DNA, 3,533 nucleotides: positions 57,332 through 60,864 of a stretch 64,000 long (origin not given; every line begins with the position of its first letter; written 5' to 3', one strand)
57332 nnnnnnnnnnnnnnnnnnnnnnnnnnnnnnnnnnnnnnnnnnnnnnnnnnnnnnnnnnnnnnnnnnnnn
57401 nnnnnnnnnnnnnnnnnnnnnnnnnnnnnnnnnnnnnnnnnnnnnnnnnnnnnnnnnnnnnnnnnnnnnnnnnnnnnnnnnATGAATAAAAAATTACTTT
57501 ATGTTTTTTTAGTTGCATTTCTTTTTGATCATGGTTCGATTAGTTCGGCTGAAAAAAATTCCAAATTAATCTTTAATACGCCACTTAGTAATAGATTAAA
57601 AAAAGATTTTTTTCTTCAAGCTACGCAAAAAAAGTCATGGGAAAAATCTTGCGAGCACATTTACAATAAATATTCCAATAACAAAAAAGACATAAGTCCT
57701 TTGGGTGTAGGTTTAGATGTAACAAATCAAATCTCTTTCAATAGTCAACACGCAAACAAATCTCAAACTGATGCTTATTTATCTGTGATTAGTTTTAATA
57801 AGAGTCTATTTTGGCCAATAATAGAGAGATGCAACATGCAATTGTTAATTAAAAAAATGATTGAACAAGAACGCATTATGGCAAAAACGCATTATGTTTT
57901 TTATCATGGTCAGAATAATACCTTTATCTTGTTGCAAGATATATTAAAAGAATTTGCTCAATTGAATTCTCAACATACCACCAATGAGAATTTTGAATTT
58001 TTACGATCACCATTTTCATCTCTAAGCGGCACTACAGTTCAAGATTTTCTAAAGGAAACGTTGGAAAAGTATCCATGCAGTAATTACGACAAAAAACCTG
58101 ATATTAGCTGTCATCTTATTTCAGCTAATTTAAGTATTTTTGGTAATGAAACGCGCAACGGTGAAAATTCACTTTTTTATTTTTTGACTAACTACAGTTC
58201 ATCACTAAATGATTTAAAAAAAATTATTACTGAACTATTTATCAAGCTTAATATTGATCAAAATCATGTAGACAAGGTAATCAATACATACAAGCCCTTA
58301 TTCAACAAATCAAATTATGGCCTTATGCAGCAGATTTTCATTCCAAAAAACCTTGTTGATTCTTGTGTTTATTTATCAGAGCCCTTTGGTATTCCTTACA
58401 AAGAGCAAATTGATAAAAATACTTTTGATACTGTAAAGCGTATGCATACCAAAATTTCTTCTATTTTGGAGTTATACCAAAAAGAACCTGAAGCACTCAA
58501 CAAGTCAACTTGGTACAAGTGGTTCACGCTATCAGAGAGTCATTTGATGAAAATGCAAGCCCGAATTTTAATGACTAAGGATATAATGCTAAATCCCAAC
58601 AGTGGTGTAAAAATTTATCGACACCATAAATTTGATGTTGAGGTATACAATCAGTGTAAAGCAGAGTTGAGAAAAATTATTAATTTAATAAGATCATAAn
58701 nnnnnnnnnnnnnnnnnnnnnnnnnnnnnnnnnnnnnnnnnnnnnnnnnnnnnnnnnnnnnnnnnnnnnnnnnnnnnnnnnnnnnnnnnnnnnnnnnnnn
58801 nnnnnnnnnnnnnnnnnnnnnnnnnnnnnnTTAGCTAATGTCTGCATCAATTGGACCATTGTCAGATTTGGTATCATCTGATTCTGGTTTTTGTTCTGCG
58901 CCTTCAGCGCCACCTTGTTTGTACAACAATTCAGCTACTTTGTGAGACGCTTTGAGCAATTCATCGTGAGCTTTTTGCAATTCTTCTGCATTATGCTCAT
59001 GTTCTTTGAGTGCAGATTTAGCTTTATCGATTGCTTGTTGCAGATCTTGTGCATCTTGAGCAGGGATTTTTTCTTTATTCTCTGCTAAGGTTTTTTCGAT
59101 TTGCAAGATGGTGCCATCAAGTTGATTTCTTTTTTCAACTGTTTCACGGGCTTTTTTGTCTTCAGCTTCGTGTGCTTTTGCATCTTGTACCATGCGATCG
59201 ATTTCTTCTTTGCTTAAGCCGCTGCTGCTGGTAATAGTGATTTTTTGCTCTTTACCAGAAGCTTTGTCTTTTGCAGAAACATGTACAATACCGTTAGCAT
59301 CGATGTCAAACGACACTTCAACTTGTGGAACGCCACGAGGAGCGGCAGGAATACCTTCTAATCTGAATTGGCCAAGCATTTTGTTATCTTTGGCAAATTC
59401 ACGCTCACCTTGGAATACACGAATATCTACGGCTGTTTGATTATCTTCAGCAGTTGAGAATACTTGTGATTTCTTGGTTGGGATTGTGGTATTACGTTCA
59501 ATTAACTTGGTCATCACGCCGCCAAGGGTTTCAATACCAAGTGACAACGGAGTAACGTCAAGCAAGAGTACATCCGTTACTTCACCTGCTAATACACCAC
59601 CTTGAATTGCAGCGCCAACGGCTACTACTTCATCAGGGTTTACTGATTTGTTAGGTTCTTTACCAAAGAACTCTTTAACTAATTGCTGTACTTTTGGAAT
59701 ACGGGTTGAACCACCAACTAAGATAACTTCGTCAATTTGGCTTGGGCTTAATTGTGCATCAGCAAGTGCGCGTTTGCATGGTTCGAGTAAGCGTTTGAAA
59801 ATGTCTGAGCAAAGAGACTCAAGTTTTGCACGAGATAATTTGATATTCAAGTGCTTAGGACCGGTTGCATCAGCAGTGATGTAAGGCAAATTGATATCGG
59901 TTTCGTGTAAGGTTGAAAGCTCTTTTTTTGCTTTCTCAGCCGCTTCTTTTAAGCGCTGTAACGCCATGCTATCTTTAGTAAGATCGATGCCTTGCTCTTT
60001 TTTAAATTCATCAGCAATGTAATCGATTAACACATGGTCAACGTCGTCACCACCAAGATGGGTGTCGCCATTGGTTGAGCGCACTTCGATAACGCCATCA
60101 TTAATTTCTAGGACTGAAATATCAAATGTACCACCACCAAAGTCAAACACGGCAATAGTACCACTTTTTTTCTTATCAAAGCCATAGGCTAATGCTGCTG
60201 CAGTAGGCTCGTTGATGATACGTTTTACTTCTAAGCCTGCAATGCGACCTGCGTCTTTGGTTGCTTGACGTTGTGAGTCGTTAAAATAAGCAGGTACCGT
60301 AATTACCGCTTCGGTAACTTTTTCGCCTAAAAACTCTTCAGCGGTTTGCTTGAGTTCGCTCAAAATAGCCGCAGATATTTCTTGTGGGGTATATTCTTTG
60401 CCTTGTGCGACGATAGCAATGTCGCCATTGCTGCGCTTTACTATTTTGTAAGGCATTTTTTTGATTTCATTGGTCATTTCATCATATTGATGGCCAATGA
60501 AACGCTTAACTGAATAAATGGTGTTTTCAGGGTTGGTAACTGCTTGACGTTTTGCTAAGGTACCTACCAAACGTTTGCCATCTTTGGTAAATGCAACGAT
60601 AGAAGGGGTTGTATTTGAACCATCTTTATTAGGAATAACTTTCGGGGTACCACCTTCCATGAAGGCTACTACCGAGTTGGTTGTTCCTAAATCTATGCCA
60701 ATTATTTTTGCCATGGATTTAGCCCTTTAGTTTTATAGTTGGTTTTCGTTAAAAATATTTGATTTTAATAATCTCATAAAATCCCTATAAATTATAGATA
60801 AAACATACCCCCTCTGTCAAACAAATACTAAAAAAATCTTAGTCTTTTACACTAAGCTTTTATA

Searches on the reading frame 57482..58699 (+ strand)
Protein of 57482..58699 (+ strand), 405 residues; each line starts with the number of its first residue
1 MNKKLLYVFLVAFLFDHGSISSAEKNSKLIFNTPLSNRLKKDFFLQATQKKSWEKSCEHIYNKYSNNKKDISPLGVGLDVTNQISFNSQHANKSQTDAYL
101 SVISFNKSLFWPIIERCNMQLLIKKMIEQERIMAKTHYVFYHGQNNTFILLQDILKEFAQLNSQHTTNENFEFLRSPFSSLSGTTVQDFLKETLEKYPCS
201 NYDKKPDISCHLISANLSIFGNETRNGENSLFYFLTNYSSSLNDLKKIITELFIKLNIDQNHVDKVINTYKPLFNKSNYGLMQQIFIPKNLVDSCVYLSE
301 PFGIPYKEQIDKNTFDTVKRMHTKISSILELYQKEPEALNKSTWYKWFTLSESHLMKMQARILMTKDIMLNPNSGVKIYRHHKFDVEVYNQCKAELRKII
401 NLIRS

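Call 14: search_protein_families(library=pfam, proteins=[window:57482-58699:+], max_evalue=1)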
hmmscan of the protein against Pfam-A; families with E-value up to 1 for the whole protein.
window:57482-58699:+ (405 aa): 1 family
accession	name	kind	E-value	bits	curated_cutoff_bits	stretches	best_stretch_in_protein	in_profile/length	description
PF09069.17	EF-hand_3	-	0.23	12.2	21.7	0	295-339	37-79/89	EF-hand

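Call 15: search_protein_families(library=ncbifam, proteins=[window:57482-58699:+], max_evalue=1)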
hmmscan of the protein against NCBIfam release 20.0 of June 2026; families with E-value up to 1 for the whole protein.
window:57482-58699:+ (405 aa): 0 families

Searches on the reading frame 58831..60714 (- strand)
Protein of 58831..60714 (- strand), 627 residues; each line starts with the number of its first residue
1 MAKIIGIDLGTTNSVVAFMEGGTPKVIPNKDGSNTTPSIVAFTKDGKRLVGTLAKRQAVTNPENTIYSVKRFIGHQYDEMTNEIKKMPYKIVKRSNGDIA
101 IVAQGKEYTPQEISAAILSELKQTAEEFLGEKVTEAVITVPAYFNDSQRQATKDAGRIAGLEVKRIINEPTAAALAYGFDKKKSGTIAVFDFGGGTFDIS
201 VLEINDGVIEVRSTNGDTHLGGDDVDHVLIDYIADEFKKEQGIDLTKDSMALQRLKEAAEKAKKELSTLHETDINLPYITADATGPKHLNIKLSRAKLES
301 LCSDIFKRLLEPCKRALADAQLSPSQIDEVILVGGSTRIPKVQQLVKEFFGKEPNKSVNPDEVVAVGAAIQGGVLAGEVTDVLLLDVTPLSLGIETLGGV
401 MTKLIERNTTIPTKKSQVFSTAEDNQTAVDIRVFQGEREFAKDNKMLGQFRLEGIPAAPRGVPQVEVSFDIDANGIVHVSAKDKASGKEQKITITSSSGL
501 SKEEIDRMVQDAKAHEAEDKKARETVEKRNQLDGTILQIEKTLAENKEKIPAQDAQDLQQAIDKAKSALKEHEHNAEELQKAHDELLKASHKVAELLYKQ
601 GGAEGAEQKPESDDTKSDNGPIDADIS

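Call 12: find_encoding_contigs(protein=window:58831-60714:-, flank=10000, max_places=10)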
Protein window:58831-60714:- (627 aa): no gene with exactly this product is on record in the collection.

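Call 56: find_homologous_proteins(query=window:58831-60714:-, max_evalue=1e-100)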
Query window:58831-60714:- (627 aa): 8000 proteins with E <= 1e-100 among 8000 candidates; the best 120 are listed.
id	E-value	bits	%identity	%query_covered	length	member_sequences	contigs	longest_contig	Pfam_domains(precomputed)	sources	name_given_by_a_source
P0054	0.0e+0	1352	100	100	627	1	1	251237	PF00012.27,PF06723.20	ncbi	ncbi:MAG: molecular chaperone DnaK [Candidatus Dependentiae bacterium]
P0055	0.0e+0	1341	99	100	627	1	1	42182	PF00012.27,PF06723.20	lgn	-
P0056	0.0e+0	1335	99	100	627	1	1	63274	PF00012.27,PF06723.20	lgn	-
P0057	0.0e+0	1327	98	100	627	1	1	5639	PF00012.27,PF06723.20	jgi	jgi:molecular chaperone DnaK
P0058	0.0e+0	1319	97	100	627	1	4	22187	PF00012.27,PF06723.20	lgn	-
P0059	0.0e+0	1318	97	100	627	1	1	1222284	PF00012.27,PF06723.20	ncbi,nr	ncbi:chaperone protein DnaK [Candidatus Dependentiae bacterium Noda2021]|nr:chaperone protein DnaK [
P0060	0.0e+0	1317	97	100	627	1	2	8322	PF00012.27,PF06723.20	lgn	-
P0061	0.0e+0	1172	84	100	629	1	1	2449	PF00012.27,PF06723.20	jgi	jgi:molecular chaperone DnaK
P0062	0.0e+0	1172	86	100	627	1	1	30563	PF00012.27,PF06723.20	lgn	-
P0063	0.0e+0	1170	85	100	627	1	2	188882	PF00012.27,PF06723.20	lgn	-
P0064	0.0e+0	1169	86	100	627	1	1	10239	PF00012.27,PF06723.20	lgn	-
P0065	0.0e+0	1169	85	100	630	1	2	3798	PF00012.27,PF06723.20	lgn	-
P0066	0.0e+0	1167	85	100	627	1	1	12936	PF00012.27,PF06723.20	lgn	-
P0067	0.0e+0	1166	85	100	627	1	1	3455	PF00012.27,PF06723.20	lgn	-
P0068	0.0e+0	1165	85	100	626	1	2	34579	PF00012.27,PF06723.20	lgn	-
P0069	0.0e+0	1165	85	100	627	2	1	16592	PF00012.27,PF06723.20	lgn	-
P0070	0.0e+0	1164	85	100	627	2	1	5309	PF00012.27,PF06723.20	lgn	-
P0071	0.0e+0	1162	84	100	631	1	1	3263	PF00012.27,PF06723.20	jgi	-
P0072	0.0e+0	1161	85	100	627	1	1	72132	PF00012.27,PF06723.20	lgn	-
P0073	0.0e+0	1161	85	100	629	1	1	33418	PF00012.27,PF06723.20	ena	-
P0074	0.0e+0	1161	85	100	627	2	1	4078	PF00012.27,PF06723.20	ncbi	-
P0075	0.0e+0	1160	84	100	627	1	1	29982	PF00012.27,PF06723.20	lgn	-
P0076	0.0e+0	1159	85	100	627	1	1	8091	PF00012.27,PF06723.20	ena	-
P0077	0.0e+0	1158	84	100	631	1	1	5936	PF00012.27,PF06723.20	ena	-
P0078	0.0e+0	1158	84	100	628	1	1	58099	PF00012.27,PF06723.20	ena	-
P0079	0.0e+0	1157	85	100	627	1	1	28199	PF00012.27,PF06723.20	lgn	-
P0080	0.0e+0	1156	83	100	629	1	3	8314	PF00012.27,PF06723.20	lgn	-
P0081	0.0e+0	1155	84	100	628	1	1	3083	PF00012.27,PF06723.20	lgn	-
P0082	0.0e+0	1155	84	100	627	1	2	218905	PF00012.27,PF06723.20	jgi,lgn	jgi:molecular chaperone DnaK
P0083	0.0e+0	1155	83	100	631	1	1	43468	PF00012.27,PF06723.20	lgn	-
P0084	0.0e+0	1154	84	100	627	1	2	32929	PF00012.27,PF06723.20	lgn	-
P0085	0.0e+0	1153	84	100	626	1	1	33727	PF00012.27,PF06723.20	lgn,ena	-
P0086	0.0e+0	1152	84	100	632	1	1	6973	PF00012.27,PF06723.20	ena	-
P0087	0.0e+0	1149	83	100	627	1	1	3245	PF00012.27,PF06723.20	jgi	jgi:molecular chaperone DnaK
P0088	0.0e+0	1149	84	100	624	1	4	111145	PF00012.27,PF06723.20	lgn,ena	-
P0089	0.0e+0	1148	84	100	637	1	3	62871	PF00012.27,PF06723.20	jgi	jgi:molecular chaperone DnaK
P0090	0.0e+0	1148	84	100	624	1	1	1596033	PF00012.27,PF06723.20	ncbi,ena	-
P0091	0.0e+0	1145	84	100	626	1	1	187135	PF00012.27,PF06723.20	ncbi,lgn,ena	-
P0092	0.0e+0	1144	83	100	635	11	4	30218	PF00012.27,PF06723.20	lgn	-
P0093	0.0e+0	1144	83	100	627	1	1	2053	PF00012.27,PF06723.20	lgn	-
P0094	0.0e+0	1143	83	100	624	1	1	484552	PF00012.27,PF06723.20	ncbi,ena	-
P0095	0.0e+0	1143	83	100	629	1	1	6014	PF00012.27,PF06723.20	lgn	-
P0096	0.0e+0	1141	83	100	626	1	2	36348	PF00012.27,PF06723.20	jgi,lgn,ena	-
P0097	0.0e+0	1141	82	100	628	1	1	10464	PF00012.27,PF06723.20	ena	-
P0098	0.0e+0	1139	83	100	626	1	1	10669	PF00012.27,PF06723.20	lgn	-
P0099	0.0e+0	1133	82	100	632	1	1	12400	PF00012.27,PF06723.20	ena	-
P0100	0.0e+0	1130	83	100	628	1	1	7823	PF00012.27,PF06723.20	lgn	-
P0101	0.0e+0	1127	82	100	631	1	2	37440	PF00012.27,PF06723.20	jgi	-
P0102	0.0e+0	1125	81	100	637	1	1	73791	PF00012.27,PF06723.20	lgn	-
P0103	0.0e+0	1125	82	100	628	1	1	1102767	PF00012.27,PF06723.20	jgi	jgi:molecular chaperone DnaK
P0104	0.0e+0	1122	82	100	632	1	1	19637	PF00012.27,PF06723.20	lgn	-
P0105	0.0e+0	1121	82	100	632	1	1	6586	PF00012.27,PF06723.20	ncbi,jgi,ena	jgi:molecular chaperone DnaK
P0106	0.0e+0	1121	82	100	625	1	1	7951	PF00012.27,PF06723.20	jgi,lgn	jgi:molecular chaperone DnaK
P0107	0.0e+0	1121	81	100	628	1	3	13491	PF00012.27,PF06723.20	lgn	-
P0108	0.0e+0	1121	82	100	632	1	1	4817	PF00012.27,PF06723.20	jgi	jgi:molecular chaperone DnaK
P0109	0.0e+0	1120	82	100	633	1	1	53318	PF00012.27,PF06723.20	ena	-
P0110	0.0e+0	1116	81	100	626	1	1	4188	PF00012.27,PF06723.20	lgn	-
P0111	0.0e+0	1116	81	100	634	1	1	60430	PF00012.27,PF06723.20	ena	-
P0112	0.0e+0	1116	81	100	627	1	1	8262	PF00012.27,PF06723.20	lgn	-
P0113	0.0e+0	1115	81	100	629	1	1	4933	PF00012.27,PF06723.20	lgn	-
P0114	0.0e+0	1115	81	100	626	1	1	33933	PF00012.27,PF06723.20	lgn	-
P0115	0.0e+0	1114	80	100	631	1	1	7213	PF00012.27,PF06723.20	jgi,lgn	-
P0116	0.0e+0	1113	82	100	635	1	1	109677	PF00012.27,PF06723.20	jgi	-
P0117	0.0e+0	1112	81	100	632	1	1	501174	PF00012.27,PF06723.20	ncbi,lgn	ncbi:MAG: molecular chaperone DnaK [Candidatus Babeliales bacterium]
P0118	0.0e+0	1112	80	100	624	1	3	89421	PF00012.27,PF06723.20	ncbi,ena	-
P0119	0.0e+0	1111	81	100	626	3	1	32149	PF00012.27,PF06723.20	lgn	-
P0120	0.0e+0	1111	81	100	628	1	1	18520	PF00012.27,PF06723.20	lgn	-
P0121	0.0e+0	1111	80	100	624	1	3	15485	PF00012.27,PF06723.20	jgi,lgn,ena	jgi:molecular chaperone DnaK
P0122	0.0e+0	1110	82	100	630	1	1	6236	PF00012.27,PF06723.20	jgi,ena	-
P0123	0.0e+0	1110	80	100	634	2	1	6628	PF00012.27,PF06723.20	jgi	-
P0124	0.0e+0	1110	81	100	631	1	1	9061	PF00012.27,PF06723.20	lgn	-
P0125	0.0e+0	1109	80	100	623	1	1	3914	PF00012.27,PF06723.20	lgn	-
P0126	0.0e+0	1109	81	100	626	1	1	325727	PF00012.27,PF06723.20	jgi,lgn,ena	jgi:molecular chaperone DnaK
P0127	0.0e+0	1109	80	100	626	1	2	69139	PF00012.27,PF06723.20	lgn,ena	-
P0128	0.0e+0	1109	81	100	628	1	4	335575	PF00012.27,PF06723.20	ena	-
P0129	0.0e+0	1107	79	100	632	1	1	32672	PF00012.27,PF06723.20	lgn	-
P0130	0.0e+0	1107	80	100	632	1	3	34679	PF00012.27,PF06723.20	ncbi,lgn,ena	-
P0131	0.0e+0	1107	81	100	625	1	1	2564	PF00012.27,PF06723.20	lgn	-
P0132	0.0e+0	1107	81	100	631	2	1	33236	PF00012.27,PF06723.20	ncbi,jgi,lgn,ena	jgi:molecular chaperone DnaK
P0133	0.0e+0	1107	81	100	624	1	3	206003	PF00012.27,PF06723.20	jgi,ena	jgi:molecular chaperone DnaK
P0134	0.0e+0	1107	80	100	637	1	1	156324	PF00012.27,PF06723.20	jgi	-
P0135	0.0e+0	1106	79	100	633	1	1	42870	PF00012.27,PF06723.20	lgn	-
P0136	0.0e+0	1106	79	100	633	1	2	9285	PF00012.27,PF06723.20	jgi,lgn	jgi:molecular chaperone DnaK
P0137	0.0e+0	1106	81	100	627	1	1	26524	PF00012.27,PF06723.20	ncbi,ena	-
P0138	0.0e+0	1106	81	100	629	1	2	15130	PF00012.27,PF06723.20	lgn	-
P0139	0.0e+0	1106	81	100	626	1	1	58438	PF00012.27,PF06723.20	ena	-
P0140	0.0e+0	1106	79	100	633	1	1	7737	PF00012.27,PF06723.20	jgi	-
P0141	0.0e+0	1105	81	100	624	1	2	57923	PF00012.27,PF06723.20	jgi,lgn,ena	-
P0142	0.0e+0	1105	80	100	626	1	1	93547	PF00012.27,PF06723.20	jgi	jgi:molecular chaperone DnaK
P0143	0.0e+0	1105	80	100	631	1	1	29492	PF00012.27,PF06723.20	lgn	-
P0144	0.0e+0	1105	81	100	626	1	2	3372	PF00012.27,PF06723.20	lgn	-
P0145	0.0e+0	1104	79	100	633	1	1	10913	PF00012.27,PF06723.20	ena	-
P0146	0.0e+0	1104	81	100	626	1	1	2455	PF00012.27,PF06723.20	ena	-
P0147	0.0e+0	1103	79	100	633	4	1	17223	PF00012.27,PF06723.20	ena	-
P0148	0.0e+0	1103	79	100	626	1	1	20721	PF00012.27,PF06723.20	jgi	jgi:molecular chaperone DnaK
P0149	0.0e+0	1103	79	100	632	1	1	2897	PF00012.27,PF06723.20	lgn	-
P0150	0.0e+0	1103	79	100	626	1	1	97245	PF00012.27,PF06723.20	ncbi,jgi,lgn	-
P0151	0.0e+0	1103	80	100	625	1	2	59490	PF00012.27,PF06723.20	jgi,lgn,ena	jgi:molecular chaperone DnaK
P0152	0.0e+0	1102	81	100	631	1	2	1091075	PF00012.27,PF06723.20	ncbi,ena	-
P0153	0.0e+0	1101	80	100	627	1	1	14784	PF00012.27,PF06723.20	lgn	-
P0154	0.0e+0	1101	80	100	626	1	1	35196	PF00012.27,PF06723.20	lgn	-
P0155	0.0e+0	1101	80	100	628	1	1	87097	PF00012.27,PF06723.20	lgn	-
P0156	0.0e+0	1100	80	100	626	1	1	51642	PF00012.27,PF06723.20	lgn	-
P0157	0.0e+0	1100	78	100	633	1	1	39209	PF00012.27,PF06723.20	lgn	-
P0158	0.0e+0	1100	81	100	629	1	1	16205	PF00012.27,PF06723.20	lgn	-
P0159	0.0e+0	1100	83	96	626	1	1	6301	PF00012.27,PF06723.20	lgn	-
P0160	0.0e+0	1100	80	100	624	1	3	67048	PF00012.27,PF06723.20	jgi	-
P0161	0.0e+0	1100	78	100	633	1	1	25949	PF00012.27,PF06723.20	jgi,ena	-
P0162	0.0e+0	1099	79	100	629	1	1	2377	PF00012.27,PF06723.20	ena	-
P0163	0.0e+0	1099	87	92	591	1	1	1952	PF00012.27,PF06723.20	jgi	jgi:molecular chaperone DnaK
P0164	0.0e+0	1099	80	100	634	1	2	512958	PF00012.27,PF06723.20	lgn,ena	-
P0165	0.0e+0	1098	80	100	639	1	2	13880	PF00012.27,PF06723.20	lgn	-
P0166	0.0e+0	1097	81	100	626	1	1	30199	PF00012.27,PF06723.20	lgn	-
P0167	0.0e+0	1097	80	100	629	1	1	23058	PF00012.27,PF06723.20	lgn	-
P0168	0.0e+0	1097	80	100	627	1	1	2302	PF00012.27,PF06723.20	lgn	-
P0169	0.0e+0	1096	80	100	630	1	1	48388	PF00012.27,PF06723.20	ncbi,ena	-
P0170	0.0e+0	1096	78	100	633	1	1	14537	PF00012.27,PF06723.20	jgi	jgi:molecular chaperone DnaK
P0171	0.0e+0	1096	81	99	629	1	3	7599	PF00012.27,PF06723.20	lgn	-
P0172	0.0e+0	1096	79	100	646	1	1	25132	PF00012.27,PF06723.20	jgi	jgi:molecular chaperone DnaK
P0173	0.0e+0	1095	81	100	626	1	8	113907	PF00012.27,PF06723.20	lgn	-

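Call 57: find_encoding_contigs(protein=P0055, flank=4500, max_places=2)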
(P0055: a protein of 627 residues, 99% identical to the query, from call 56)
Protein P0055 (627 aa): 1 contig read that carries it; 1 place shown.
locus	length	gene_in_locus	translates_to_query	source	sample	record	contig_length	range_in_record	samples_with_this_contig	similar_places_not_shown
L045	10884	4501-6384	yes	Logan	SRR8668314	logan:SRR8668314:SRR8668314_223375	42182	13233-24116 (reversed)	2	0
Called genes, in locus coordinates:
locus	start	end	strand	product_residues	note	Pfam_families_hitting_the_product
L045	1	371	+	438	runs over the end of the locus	-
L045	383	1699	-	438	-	PF12796:Ank_2, PF00023:Ank (faint), PF13606:Ank_3 (faint), PF13637:Ank_4 (faint), PF12796:Ank_2, PF13857:Ank_5 (weak), PF12796:Ank_2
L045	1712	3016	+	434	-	-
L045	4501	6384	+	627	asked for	PF00012:HSP70, PF06723:MreB_Mbl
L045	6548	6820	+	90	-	-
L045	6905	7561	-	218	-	-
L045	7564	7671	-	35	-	-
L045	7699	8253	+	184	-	-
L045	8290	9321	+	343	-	PF00850:Hist_deacetyl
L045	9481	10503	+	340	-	-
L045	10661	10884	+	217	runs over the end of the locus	PF03767:Acid_phosphat_B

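Call 58: find_encoding_contigs(protein=P0056, flank=4500, max_places=2)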
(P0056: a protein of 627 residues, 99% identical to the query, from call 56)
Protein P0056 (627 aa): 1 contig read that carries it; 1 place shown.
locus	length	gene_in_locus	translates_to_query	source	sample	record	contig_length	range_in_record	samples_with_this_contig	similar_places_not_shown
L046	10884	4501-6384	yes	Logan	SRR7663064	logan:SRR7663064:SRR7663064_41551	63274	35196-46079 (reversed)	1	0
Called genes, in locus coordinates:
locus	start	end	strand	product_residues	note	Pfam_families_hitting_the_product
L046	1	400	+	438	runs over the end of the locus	-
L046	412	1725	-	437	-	PF12796:Ank_2, PF13606:Ank_3 (faint), PF13637:Ank_4 (faint), PF12796:Ank_2, PF13857:Ank_5, PF00023:Ank (weak)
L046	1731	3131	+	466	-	-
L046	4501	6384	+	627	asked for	PF00012:HSP70, PF06723:MreB_Mbl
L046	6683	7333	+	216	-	PF03767:Acid_phosphat_B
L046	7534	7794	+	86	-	-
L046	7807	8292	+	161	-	-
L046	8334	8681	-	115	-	-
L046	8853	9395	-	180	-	PF00300:His_Phos_1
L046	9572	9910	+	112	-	-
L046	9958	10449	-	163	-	-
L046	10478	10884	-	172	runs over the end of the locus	-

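Call 59: find_encoding_contigs(protein=P0057, flank=4500, max_places=2)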
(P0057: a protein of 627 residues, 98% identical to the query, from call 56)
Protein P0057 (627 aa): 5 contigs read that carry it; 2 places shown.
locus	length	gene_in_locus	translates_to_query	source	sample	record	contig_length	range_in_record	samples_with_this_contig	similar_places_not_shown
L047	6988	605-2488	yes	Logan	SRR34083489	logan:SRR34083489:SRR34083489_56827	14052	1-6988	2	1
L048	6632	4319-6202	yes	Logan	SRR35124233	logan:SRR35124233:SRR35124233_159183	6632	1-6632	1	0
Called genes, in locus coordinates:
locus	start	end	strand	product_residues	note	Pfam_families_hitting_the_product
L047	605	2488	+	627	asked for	PF00012:HSP70, PF06723:MreB_Mbl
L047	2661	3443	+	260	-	PF00485:PRK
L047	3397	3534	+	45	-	-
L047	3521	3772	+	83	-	-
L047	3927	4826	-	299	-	PF01636:APH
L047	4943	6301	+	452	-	PF00560:LRR_1 (faint), PF13855:LRR_8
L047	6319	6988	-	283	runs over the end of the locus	-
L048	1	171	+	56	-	?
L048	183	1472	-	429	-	PF12796:Ank_2, PF00023:Ank (faint), PF13606:Ank_3 (faint), PF12796:Ank_2, PF13857:Ank_5, PF12796:Ank_2, PF13637:Ank_4 (weak)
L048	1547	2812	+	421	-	-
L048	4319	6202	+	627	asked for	PF00012:HSP70, PF06723:MreB_Mbl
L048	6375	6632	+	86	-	?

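Call 60: find_encoding_contigs(protein=P0060, flank=4500, max_places=2)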
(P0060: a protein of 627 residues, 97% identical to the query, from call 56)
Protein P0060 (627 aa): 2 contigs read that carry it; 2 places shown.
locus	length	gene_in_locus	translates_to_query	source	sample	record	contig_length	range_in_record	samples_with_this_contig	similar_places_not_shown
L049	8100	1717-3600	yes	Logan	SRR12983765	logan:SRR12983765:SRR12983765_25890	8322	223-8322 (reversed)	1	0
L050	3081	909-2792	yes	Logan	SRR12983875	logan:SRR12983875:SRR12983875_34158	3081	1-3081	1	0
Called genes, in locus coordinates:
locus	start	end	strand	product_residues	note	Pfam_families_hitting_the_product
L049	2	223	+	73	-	?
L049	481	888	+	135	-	-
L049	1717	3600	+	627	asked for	PF00012:HSP70, PF06723:MreB_Mbl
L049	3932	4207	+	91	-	-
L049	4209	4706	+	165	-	-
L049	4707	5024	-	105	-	-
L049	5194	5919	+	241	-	-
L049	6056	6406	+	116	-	-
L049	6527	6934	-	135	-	-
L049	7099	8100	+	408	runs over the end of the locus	?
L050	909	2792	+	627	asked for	PF00012:HSP70, PF06723:MreB_Mbl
